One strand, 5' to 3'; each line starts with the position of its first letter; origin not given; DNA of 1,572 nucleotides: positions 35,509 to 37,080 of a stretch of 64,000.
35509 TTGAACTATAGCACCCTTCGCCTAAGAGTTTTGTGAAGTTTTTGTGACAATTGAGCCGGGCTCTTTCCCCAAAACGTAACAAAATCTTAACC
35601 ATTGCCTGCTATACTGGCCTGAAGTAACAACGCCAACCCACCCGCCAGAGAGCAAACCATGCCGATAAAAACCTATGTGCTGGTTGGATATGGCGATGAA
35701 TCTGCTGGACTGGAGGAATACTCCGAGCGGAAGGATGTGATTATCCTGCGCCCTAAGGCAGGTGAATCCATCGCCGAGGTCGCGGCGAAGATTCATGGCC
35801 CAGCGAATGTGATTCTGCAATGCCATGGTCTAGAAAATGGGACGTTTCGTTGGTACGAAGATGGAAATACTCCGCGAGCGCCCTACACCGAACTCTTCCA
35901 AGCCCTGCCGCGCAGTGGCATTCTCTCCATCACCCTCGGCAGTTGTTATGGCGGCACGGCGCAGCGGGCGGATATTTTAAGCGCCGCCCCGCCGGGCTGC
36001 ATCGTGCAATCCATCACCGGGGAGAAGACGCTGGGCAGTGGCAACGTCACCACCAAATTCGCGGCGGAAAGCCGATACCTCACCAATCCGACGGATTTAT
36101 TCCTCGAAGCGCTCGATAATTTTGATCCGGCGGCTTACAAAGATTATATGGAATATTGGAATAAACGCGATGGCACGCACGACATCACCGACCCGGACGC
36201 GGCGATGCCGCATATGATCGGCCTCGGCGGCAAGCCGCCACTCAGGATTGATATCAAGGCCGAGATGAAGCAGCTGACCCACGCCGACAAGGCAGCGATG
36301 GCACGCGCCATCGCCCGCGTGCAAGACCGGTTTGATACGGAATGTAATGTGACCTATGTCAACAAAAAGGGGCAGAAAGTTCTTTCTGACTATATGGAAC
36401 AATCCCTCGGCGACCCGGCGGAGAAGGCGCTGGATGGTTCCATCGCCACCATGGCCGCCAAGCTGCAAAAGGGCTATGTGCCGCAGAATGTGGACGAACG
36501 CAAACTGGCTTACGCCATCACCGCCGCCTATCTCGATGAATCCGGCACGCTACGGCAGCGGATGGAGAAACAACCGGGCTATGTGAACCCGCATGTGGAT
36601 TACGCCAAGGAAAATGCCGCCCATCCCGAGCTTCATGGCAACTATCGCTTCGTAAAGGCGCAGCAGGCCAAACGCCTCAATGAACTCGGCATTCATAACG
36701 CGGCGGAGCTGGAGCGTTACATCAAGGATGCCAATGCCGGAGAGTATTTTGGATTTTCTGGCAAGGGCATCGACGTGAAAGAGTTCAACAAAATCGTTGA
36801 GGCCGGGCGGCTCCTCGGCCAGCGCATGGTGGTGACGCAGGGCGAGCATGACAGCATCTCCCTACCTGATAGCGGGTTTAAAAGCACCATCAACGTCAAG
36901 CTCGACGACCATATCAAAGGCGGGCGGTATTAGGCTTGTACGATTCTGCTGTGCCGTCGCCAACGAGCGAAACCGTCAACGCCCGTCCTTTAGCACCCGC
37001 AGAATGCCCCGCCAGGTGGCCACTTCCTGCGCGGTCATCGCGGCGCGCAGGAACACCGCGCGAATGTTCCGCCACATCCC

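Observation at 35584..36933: Divergent orphan gene with a caspase/CHAT-like His-Cys dyad under a CtrA-type box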

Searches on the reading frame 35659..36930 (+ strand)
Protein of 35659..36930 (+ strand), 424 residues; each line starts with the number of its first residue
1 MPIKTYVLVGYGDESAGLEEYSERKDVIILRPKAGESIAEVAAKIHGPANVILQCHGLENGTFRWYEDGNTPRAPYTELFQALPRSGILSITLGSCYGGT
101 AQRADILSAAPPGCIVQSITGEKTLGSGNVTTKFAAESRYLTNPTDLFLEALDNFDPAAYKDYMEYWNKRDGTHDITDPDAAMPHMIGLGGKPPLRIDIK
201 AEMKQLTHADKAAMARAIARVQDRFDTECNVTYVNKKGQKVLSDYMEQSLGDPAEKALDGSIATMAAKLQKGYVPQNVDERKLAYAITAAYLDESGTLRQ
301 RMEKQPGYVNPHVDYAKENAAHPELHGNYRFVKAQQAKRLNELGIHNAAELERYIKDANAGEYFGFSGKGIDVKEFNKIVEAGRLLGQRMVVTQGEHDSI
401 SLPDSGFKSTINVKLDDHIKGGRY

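Call 4: search_protein_families(library=pfam, proteins=[window:35659-36930:+], max_evalue=1)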
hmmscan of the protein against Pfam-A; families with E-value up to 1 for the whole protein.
window:35659-36930:+ (424 aa): 1 family
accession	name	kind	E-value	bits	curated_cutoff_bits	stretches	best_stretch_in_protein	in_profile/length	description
PF20458.3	DUF6711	-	0.18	12.6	27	1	195-240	53-99/134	Family of unknown function (DUF6711)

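Call 5: find_homologous_proteins(query=window:35659-36930:+, max_evalue=0.001)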
Query window:35659-36930:+ (424 aa): 23 proteins with E <= 0.001 among 6564 candidates.
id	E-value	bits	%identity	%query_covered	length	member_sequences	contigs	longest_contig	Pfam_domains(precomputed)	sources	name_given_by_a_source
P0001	1.3e-286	968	100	100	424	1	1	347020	-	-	-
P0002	4.8e-230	782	84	100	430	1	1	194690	-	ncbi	-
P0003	3.2e-215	733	82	96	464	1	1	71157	-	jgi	jgi:hypothetical protein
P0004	3.4e-183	627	69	100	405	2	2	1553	-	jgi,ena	-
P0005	1.7e-107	378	50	97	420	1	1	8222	-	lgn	-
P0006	1.3e-98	349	56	72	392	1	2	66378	-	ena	-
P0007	3.7e-93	331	54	72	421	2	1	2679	-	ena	-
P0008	4.7e-91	324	49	76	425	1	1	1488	-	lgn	-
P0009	3.4e-88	314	47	80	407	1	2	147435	-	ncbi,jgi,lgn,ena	jgi:hypothetical protein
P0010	3.8e-83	298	48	72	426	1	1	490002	-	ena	-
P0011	1.1e-80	290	50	73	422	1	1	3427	-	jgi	jgi:hypothetical protein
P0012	2.0e-80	289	49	72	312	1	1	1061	-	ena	-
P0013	2.0e-73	266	47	71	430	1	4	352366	-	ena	-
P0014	1.3e-71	260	45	72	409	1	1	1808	-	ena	-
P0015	1.3e-68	250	44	72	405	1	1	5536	-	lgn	-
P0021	1.6e-59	220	44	71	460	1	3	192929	-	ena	-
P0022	8.8e-56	208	42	71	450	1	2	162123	-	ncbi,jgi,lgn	jgi:hypothetical protein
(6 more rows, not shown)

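Call 6: search_protein_families(library=ncbifam, proteins=[window:35659-36930:+], max_evalue=1)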
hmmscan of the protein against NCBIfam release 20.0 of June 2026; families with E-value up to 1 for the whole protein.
window:35659-36930:+ (424 aa): 0 families

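Call 7: search_solved_structures(query=window:35659-36930:+, max_evalue=10)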
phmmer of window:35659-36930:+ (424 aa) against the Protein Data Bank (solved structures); distinct sequences matched with E-value up to 10: 2.
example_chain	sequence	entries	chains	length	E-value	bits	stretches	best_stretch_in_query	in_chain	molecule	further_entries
6k7z_A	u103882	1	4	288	1.3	10.9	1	213-296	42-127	GH18 chiitnase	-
5ol9_A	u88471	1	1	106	2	10.3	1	305-354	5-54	Transcription elongation factor, mitochondrial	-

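Call 10: search_solved_structures(query=A1, max_evalue=10, show_alignments=3)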
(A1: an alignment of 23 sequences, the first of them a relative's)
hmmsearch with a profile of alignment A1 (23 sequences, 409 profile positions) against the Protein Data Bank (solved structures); distinct sequences matched with E-value up to 10: 4.
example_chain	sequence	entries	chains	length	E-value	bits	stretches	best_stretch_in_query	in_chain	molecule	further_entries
1fpo_A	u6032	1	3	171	0.015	17.4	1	195-236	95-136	CHAPERONE PROTEIN HSCB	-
37sl_A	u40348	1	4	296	0.37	12.8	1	245-308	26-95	Cone-shaped protein SC1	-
2k9m_A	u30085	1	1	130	1.3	11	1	289-377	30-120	RNA polymerase sigma factor RpoN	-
5cwb_A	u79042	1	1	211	3.6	9.6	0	316-385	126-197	Designed helical repeat protein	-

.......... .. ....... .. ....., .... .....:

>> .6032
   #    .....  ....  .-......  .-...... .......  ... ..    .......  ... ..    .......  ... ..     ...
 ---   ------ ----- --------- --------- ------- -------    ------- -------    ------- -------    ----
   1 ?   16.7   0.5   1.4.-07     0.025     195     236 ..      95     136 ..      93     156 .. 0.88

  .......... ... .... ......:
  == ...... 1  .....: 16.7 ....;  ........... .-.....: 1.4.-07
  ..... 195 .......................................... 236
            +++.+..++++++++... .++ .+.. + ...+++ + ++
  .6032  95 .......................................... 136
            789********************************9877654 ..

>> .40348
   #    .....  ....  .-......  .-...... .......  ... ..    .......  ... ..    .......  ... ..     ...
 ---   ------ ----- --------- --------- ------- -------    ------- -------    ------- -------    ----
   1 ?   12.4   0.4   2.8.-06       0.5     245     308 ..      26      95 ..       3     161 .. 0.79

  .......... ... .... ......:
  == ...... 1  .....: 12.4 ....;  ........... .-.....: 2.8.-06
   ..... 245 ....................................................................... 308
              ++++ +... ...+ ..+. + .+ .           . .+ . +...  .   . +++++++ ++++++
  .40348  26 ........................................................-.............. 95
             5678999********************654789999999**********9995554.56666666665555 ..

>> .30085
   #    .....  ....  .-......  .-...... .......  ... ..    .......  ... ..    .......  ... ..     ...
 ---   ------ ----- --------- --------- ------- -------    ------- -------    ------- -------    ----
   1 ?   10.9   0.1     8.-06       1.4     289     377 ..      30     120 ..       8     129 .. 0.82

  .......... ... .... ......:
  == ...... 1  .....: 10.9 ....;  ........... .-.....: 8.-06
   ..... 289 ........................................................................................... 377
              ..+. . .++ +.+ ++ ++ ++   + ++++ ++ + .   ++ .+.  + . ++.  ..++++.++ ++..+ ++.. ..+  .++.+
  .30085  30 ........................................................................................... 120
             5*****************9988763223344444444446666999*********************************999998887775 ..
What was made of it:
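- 36253..36573 (+): Conserved central domain (residues 199-305): helices plus a beta-hairpin, with motifs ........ and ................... Function unassigned. No family or PDB match (calls 4, 10).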

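Call 11: search_protein_families(library=padloc, proteins=[window:35659-36930:+], max_evalue=1)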
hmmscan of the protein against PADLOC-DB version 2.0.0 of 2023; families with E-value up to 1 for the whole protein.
window:35659-36930:+ (424 aa): 0 families

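Call 12: find_encoding_contigs(protein=P0009, flank=8000, max_places=3)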
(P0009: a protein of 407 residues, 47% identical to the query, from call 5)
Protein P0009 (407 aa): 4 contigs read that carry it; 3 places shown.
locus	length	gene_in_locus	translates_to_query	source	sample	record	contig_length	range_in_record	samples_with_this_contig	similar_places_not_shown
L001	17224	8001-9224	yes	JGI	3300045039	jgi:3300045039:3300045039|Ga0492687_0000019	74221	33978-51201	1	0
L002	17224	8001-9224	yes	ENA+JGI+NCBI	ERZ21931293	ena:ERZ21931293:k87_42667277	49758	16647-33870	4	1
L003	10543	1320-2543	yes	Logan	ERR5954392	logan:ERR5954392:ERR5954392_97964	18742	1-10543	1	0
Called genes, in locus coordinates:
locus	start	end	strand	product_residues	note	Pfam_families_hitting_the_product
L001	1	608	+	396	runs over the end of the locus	-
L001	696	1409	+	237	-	-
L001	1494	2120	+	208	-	PF01227:GTP_cyclohydroI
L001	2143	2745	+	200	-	PF02545:Maf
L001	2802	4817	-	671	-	PF00289:Biotin_carb_N, PF02222:ATP-grasp (weak), PF02786:CPSase_L_D2, PF07478:Dala_Dala_lig_C, PF02785:Biotin_carb_C, PF18140:PCC_BT, PF00364:Biotin_lipoyl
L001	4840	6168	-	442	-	PF00463:ICL, PF13714:PEP_mutase, PF00463:ICL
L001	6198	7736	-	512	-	PF01039:Carboxyl_trans, PF03255:ACCA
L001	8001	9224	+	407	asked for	-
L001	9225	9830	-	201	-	PF07542:ATP12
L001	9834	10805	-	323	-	PF00849:PseudoU_synth_2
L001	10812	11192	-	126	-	PF02537:CRCB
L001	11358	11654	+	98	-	-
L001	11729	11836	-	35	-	-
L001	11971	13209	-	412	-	PF06850:PHB_depo_C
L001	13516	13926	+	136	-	-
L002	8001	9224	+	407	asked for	-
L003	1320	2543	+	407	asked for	-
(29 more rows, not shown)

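Call 13: find_encoding_contigs(protein=P0022, flank=8000, max_places=3)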
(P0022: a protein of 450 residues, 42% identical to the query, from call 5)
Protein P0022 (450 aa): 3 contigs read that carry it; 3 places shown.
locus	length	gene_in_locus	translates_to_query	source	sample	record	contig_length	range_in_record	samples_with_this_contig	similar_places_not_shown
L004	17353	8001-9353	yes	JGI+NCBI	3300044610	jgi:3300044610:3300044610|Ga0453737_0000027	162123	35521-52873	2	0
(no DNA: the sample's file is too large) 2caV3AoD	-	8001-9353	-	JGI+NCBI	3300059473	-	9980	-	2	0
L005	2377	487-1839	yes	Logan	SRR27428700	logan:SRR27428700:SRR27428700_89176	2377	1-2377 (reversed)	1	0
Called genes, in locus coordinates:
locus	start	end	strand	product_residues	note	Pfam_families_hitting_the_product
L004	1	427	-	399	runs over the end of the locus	PF00364:Biotin_lipoyl, PF02817:E3_binding (weak), PF00198:2-oxoacid_dh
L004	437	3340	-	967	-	PF16078:2-oxogl_dehyd_N, PF00676:E1_dh, PF02779:Transket_pyr, PF16870:OxoGdeHyase_C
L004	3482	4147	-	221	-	-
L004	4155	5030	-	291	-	PF02629:CoA_binding, PF13607:Succ_CoA_lig, PF00549:Ligase_CoA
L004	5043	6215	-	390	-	PF08442:ATP-grasp_2, PF13549:ATP-grasp_5, PF24948:Citrate_synth_N, PF00549:Ligase_CoA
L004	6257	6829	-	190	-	-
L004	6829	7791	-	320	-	PF00056:Ldh_1_N, PF02056:Glyco_hydro_4 (faint), PF02866:Ldh_1_C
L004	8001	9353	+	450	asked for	-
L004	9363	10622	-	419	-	PF07498:Rho_N, PF07497:Rho_RNA_bind, PF00006:ATP-synt_ab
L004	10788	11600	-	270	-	-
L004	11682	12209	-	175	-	PF03653:UPF0093, PF05425:CopD (weak)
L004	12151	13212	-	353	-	PF00762:Ferrochelatase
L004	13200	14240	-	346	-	PF01208:URO-D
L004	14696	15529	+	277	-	PF03618:Kinase-PPPase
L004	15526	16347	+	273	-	PF08501:Shikimate_dh_N, PF01488:Shikimate_DH, PF18317:SDH_C (weak)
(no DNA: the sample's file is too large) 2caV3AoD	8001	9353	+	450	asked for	-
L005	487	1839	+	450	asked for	-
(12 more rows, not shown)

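Call 14: find_encoding_contigs(protein=P0002, flank=8000, max_places=3)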
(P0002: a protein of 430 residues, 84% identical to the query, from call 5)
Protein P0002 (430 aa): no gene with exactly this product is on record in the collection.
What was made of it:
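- Tried and rejected: The contig of P0002 is not on record (call 14).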

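Call 16: find_related_loci(query=A1, collection=genome_contigs, flank=8000)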
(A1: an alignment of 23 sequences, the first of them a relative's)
Query A1 (424 aa) in genome_contigs; peptide patterns used: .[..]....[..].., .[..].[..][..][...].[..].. (x = any residue, [..] = any of these).
41 stretches matched a pattern; 3 encode a relative of the query (tblastn E <= 1e-3); 3 distinct loci.
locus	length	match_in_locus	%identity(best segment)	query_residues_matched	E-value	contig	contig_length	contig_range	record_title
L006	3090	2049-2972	54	3-308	7e-103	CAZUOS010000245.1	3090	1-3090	MAG TPA_asm: uncultured Azospirillum sp. isolate SRP135725_co3_511 genome assembly, contig: NODE_56387_length_3090_cov_6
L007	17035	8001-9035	42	4-302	1e-69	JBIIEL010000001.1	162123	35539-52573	MAG: Rickettsiales bacterium isolate ME2000-09-26pf_3300044610_group1_bin83 Rohwer_bin1996_scaffold_31_c1, whole genome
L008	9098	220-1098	41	4-298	6e-63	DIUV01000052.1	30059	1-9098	MAG TPA_asm: Alphaproteobacteria bacterium UBA6149 UBA6149_contig_14198, whole genome shotgun sequence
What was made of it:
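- One homologue comes from a MAG labelled Rickettsiales (call 16).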

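Call 19: predict_structure(alignment_id=A1)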
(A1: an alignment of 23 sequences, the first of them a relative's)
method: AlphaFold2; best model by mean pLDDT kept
length: 424 residues; sequences in the alignment: 23
mean_pLDDT: 88.1   pTM: 0.76
mean pLDDT of the five models: 88.1, 86.7, 86.0, 84.9, 83.8
residues with pLDDT >= 90: 235; 70-90: 157; 50-70: 27; < 50: 5
segments of 3 or more residues with pLDDT < 50: 362-366
pLDDT, mean of each block of 10 residues (from residue 1): 87 74 92 89 94 92 78 89 95 93 96 97 85 91 96 92 91 93 95 93 91 93 89 85 81 92 97 95 97 95 93 74 65 79 90 88 56 89 86 86 80 88 80
secondary structure, 60 per line:
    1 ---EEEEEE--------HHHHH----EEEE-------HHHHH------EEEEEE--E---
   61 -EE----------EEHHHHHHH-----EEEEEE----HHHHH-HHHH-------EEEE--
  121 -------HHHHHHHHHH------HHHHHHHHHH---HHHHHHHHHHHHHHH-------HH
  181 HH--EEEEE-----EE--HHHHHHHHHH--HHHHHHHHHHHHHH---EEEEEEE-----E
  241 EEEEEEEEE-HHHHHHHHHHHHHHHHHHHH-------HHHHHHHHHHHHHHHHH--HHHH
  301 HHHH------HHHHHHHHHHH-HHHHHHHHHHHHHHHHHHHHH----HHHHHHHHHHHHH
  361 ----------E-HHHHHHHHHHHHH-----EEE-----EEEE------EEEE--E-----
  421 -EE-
elements in order: E4-9 H18-22 E27-30 H38-42 E49-54 H76-82 E88-93 H98-102 H104-107 E115-118 H128-137 H144-153 H157-171 H179-182 E185-189 H199-208 H211-224 E228-234 E240-249 H251-270 H278-294 H297-304 H311-321 H323-343 H348-360 H373-385 E391-393 E399-402 E409-412

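Call 21: fold_search(model_id=the predicted structure, library=pdb)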
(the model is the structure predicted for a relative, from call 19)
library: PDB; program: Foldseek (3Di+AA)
matches with E <= 10: 436; with E <= 0.001: 0
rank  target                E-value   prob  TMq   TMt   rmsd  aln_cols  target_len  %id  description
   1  5uq9_B                3.6e-03  0.63  0.21  0.20  20.3       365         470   12  Crystal structure of 6-phosphogluconate dehydrogenase with ((4R,5R)-5-(hydroxycarbamoyl)-2,2-dimethyl-1,3-dioxolan-4-y (released 2018-08-22)
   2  8i4q_A                3.6e-03  0.47  0.22  0.20  24.6       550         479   12  Crystal structure of 6-phosphogluconate dehydrogenase from Corynebacterium glutamicum (released 2023-07-26)
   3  5h0i_B                3.8e-03  0.84  0.25  0.27  20.9       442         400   10  Structure of OaAEP1 asparaginyl peptide ligase in its proenzyme form (released 2017-03-29)
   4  2iyp_A                4.3e-03  0.69  0.23  0.21  16.5       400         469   11  product rup (released 2007-01-23)
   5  5nij_D                5.6e-03  0.84  0.25  0.25  21.1       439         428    9  Crystal structure of arabidopsis thaliana legumain isoform gamma in two-chain activation state (released 2018-02-28)
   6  4ezb                  6.3e-03  0.44  0.16  0.22  18.8       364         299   10  CRYSTAL STRUCTURE OF the Conserved hypothetical protein from Sinorhizobium meliloti 1021 (released 2012-05-23)
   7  5uq9_E                6.3e-03  0.41  0.20  0.18  18.6       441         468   11  Crystal structure of 6-phosphogluconate dehydrogenase with ((4R,5R)-5-(hydroxycarbamoyl)-2,2-dimethyl-1,3-dioxolan-4-y (released 2018-08-22)
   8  6l4x                  9.9e-03  0.77  0.27  0.27  21.2       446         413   10  Turning an asparaginyl endopeptidase into a peptide ligase (released 2020-10-07)
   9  8i4n_B                9.9e-03  0.38  0.23  0.21  24.1       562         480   12  Crystal strcuture of 6-phosphogluconate dehydrogenase from Corynebacterium glutamicum (released 2023-07-26)
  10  2iz0_B                1.9e-02  0.51  0.24  0.22  16.8       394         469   11  PEX inhibitor-home data (released 2007-01-23)
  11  2jkv_F                2.2e-02  0.41  0.22  0.20  16.7       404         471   10  Structure of human Phosphogluconate Dehydrogenase in complex with NADPH at 2.53A (released 2009-09-01)
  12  3qsg                  2.2e-02  0.38  0.19  0.26  19.1       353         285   12  Crystal structure of NAD-binding phosphogluconate dehydrogenase-like protein from Alicyclobacillus acidocaldarius (released 2011-04-13)
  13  9vsx_A                2.5e-02  0.47  0.23  0.23  21.9       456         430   10  Peptide Asparaginyl Ligases from Viola dissecta (released 2026-03-11)
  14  7wr5_C                3.2e-02  0.95  0.25  0.40   7.0       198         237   11  Crystal structure of OspC3-calmodulin-caspase-4 complex binding with 2'-aF-NAD+ (released 2023-01-25)
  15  2p4q                  3.4e-02  0.25  0.20  0.18  18.9       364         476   10  Crystal Structure Analysis of Gnd1 in Saccharomyces cerevisiae (released 2007-07-24)
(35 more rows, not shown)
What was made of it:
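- Closest known: Prolegumain. Same: Proenzyme structures 5h0i, 5nij and 6l4x are among the full-length fold matches (call 21).
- The full-length model also matches legumain proenzymes, C11 enzymes and caspases (call 21). Peptide ligases of the legumain type are among the full-length fold matches (call 21).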

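Call 28: find_encoding_contigs(protein=P0003, flank=8000, max_places=2)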
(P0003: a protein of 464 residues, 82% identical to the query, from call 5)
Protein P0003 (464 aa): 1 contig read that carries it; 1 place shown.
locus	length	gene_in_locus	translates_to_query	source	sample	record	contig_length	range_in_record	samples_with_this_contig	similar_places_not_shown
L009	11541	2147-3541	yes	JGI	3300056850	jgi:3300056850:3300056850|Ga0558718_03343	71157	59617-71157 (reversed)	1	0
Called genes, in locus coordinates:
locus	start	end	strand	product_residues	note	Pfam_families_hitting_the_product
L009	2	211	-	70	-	?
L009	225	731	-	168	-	-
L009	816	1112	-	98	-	-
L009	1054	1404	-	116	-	-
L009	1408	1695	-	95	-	-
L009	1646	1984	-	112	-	-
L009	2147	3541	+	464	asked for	-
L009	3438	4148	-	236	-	PF00588:SpoU_methylase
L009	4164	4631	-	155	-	PF07885:Ion_trans_2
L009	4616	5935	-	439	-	PF01406:tRNA-synt_1e, PF01921:tRNA-synt_1f (faint), PF00133:tRNA-synt_1 (weak), PF09334:tRNA-synt_1g (weak)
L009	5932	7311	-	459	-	PF00749:tRNA-synt_1c, PF19269:Anticodon_2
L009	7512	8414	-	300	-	-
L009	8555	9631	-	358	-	-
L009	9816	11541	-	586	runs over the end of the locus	PF00795:CN_hydrolase, PF02540:NAD_synthase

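Call 29: find_encoding_contigs(protein=P0010, flank=6000, max_places=2)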
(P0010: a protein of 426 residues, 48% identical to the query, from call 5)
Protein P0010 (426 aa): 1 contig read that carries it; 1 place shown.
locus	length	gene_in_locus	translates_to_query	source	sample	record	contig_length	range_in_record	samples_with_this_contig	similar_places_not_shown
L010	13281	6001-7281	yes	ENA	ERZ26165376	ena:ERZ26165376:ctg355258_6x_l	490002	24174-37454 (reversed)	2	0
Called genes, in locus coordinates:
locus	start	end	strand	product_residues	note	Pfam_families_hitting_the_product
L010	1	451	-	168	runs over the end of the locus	PF05258:DciA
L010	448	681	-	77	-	PF01351:RNase_HII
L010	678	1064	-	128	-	PF01351:RNase_HII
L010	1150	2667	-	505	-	-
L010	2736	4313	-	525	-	PF01464:SLT, PF27553:SLT_superhelical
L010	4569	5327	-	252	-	PF03167:UDG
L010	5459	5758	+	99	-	-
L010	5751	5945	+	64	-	-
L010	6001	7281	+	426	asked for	-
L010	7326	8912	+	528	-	PF00890:FAD_binding_2 (weak), PF01266:DAO (faint), PF01946:Thi4 (weak), PF13450:NAD_binding_8 (weak), PF13738:Pyr_redox_3 (weak), PF21162:ETFQO_UQ-bd, PF05187:Fer4_ETF_QO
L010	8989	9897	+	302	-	PF05257:CHAP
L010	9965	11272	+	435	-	PF00206:Lyase_1, PF10397:ADSL_C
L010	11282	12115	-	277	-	-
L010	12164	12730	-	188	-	PF02592:Vut_1 (weak)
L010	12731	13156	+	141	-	PF01230:HIT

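Call 30: find_encoding_contigs(protein=P0013, flank=6000, max_places=2)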
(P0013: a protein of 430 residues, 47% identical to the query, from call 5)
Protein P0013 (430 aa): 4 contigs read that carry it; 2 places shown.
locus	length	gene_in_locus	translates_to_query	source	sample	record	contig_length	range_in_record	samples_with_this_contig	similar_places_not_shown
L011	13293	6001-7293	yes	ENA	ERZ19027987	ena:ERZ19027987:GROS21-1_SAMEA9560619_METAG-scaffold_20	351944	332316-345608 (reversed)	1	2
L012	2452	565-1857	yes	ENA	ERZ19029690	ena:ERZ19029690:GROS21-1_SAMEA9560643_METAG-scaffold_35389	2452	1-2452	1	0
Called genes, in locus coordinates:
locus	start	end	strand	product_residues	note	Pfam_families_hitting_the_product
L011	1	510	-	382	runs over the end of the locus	-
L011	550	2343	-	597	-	PF00890:FAD_binding_2 (weak), PF01266:DAO (faint), PF01946:Thi4, PF13450:NAD_binding_8 (weak), PF21162:ETFQO_UQ-bd, PF05187:Fer4_ETF_QO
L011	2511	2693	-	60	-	-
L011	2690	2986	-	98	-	-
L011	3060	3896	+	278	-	PF03167:UDG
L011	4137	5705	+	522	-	PF01464:SLT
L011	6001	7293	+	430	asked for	-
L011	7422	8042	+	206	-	PF01351:RNase_HII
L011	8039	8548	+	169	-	PF05258:DciA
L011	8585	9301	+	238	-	PF13462:Thioredoxin_4, PF01323:DSBA (faint)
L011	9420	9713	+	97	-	PF09527:ATPase_gene1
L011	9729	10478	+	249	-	PF00119:ATP-synt_A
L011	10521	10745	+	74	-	PF00137:ATP-synt_C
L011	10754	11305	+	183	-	PF02326:YMF19, PF00430:ATP-synt_B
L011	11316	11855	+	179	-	PF05405:Mt_ATP-synt_B, PF00430:ATP-synt_B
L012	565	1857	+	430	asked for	-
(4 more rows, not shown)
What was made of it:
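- In two loci the gene sits near a lytic transglycosylase gene (calls 29, 30). Local synteny is retained between two homologues that are distant from the query (41% and 46% identity), which suggests vertical inheritance (calls 29, 30).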

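Call 33: search_protein_families(library=pfam, alignment_id=A1, max_evalue=10)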
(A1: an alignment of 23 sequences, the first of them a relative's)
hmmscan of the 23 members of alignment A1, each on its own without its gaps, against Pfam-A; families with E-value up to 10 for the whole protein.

A. member 1, P0001 (424 aa): 1 family
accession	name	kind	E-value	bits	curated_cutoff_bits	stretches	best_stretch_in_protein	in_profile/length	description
PF20458.3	DUF6711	-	0.18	12.6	27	1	195-240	53-99/134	Family of unknown function (DUF6711)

B. families by the number of members that match (of 23 scanned): 7 families
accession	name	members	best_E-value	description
PF20458.3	DUF6711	2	0.18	Family of unknown function (DUF6711)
PF14706.11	Tnp_DNA_bind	1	0.011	Transposase DNA-binding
PF13949.11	ALIX_LYPXL_bnd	1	0.039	ALIX V-shaped domain binding to HIV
PF00300.27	His_Phos_1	1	0.11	Histidine phosphatase superfamily (branch 1)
PF21934.1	Yop-YscD_ppl_3rd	1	0.15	YscD/CdsD-like Bon-like domain 3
PF10649.15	DUF2478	1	0.16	Protein of unknown function (DUF2478)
PF16326.10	ABC_tran_CTD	1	1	ABC transporter C-terminal domain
